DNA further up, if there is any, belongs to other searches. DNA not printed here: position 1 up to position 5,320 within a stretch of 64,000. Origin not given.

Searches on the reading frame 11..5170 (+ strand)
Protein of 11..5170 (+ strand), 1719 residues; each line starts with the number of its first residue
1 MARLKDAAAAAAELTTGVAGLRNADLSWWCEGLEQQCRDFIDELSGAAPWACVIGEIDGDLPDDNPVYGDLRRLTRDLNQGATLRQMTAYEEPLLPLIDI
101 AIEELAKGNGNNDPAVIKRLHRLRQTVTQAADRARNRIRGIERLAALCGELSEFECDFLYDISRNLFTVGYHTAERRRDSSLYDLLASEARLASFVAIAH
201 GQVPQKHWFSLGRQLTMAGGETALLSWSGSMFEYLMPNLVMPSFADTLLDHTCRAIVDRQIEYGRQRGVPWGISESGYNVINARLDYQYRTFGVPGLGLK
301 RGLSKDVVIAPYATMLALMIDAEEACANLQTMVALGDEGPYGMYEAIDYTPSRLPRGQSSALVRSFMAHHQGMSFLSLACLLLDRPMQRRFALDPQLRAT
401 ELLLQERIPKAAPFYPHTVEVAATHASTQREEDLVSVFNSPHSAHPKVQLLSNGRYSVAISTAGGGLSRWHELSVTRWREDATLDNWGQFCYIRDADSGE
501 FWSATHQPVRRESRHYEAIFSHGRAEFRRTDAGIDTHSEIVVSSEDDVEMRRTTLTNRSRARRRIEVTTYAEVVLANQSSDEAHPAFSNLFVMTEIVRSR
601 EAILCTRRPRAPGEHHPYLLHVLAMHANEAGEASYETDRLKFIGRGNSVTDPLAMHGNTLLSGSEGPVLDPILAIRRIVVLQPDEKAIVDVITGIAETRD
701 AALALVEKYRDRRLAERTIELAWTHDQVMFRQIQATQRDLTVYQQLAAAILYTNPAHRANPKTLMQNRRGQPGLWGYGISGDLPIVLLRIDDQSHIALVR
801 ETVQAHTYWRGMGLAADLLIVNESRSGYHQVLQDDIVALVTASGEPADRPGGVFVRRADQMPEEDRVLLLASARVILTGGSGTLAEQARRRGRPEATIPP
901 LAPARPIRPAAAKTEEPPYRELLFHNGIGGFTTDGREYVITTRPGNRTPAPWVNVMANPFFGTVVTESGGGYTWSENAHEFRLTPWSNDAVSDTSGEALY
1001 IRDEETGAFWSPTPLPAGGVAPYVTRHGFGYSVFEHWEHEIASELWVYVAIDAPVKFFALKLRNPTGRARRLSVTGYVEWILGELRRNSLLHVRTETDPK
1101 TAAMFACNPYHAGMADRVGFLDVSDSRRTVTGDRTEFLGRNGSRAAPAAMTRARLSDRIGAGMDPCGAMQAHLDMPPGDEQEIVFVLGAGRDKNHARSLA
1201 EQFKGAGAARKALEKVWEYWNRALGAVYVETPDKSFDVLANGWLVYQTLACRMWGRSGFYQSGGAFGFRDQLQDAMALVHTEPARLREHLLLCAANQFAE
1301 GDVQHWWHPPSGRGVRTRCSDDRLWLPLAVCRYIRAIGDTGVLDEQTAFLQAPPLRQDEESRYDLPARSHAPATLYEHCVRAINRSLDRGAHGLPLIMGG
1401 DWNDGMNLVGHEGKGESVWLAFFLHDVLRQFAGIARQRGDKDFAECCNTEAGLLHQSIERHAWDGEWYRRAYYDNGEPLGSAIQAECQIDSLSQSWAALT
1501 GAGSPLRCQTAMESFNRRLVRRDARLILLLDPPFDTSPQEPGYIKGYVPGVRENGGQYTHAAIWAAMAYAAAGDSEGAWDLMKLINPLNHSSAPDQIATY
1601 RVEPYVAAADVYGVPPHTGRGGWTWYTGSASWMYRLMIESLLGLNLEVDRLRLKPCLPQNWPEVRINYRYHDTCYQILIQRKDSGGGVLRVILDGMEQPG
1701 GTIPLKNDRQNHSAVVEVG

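Call 72: search_protein_families(library=pfam, proteins=[window:11-5170:+], max_evalue=0.000001)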
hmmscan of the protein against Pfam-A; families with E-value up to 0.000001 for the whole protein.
window:11-5170:+ (1719 aa): 3 families
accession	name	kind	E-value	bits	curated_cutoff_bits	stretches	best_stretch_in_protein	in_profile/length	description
PF06165.18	GH94_b-supersand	-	1.3e-164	546.2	23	2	949-1188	1-251/251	Glycosyl hydrolase 94, supersandwich domain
PF17167.11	Glyco_hydro_94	-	3.4e-118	395.4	27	1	1219-1643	1-420/420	Glycosyl hydrolase 94 superfamily, catalytic domain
PF10091.15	Glycoamylase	-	9.8e-17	61.6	27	1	185-379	5-206/221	Putative glucoamylase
